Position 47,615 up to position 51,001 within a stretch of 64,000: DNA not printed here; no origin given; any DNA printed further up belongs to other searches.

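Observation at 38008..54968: Uncharacterised hybrid NRPS-PKS assembly line: aminoacyl loader, reduction-free PKS module, in-line transaminase, two NRPS modules, TE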

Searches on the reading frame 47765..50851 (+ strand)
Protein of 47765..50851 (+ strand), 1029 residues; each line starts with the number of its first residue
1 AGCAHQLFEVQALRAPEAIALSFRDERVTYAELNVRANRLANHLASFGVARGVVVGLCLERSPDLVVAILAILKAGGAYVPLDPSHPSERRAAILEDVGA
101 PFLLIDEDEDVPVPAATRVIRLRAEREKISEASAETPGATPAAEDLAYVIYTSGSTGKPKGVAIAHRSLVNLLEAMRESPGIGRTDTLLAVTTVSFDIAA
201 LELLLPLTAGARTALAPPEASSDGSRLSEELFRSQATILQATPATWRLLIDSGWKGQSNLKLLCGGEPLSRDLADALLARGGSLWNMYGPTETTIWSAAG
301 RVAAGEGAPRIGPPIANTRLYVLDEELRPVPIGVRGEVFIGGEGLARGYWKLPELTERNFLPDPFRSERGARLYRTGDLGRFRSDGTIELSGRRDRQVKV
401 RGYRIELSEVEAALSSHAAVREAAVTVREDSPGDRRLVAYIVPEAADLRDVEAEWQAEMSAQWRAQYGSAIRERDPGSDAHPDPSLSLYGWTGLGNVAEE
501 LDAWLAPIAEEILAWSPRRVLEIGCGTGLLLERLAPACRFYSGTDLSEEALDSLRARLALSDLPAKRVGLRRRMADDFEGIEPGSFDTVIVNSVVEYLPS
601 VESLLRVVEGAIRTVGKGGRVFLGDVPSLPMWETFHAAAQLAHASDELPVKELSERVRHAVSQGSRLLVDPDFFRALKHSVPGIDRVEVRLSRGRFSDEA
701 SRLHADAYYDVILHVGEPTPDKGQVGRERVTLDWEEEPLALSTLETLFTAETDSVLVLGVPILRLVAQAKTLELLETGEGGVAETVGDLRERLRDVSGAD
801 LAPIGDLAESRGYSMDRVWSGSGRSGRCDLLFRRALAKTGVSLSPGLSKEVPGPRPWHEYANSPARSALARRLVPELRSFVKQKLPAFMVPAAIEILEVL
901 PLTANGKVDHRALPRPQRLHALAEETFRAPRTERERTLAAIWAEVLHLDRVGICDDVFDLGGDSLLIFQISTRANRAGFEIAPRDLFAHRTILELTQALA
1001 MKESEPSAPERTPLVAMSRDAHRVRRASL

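Call 28: search_solved_structures(query=window:47765-50851:+, max_evalue=1e-20)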
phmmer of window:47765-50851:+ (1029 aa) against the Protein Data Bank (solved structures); distinct sequences matched with E-value up to 1e-20: 98 (the best 60 are shown).
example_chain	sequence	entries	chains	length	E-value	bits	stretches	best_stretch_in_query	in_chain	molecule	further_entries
6mfz_A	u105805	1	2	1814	1.4e-215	721.6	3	8-444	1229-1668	Linear gramicidin synthase subunit A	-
9be3_A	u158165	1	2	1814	2.1e-215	721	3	8-444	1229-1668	Linear gramicidin synthase subunit A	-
9meh_A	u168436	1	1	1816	2.1e-215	721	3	8-444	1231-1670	Linear gramicidin synthase subunit A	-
9be4_A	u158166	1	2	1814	8.3e-215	719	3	8-444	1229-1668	Linear gramicidin synthase subunit A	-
6mfy_A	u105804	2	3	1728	2.5e-196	657.8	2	8-444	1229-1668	Linear gramicidin synthase subunit A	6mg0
8xjz_C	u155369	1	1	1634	4.1e-137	461.8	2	17-443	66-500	Peptide synthetase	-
5u89_A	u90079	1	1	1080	1.4e-135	456.7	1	6-443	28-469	Amino acid adenylation domain protein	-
8jbr_A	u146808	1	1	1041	4.4e-132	445.2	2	2-445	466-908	McyA protein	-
5wmm_A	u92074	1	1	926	2.5e-123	416.1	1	7-915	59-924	NRPS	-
4zxh_A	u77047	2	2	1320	1.5e-121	410.2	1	18-452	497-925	ABBFA_003403 | Tyrocidine synthetase 3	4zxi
8www_A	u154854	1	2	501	1.2e-114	387.5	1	9-451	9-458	Carrier domain-containing protein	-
4d4g_A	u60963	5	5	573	6.2e-109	368.5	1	4-446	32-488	APNAA1 | APNA A1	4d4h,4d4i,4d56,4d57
9lcq_A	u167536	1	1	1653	5.7e-107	362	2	6-446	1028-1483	PvdL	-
9lcp_A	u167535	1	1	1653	5.7e-107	362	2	6-446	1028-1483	PvdL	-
9bfd_A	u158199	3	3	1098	8.4e-107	361.5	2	4-444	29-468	Tyrocidine synthase 1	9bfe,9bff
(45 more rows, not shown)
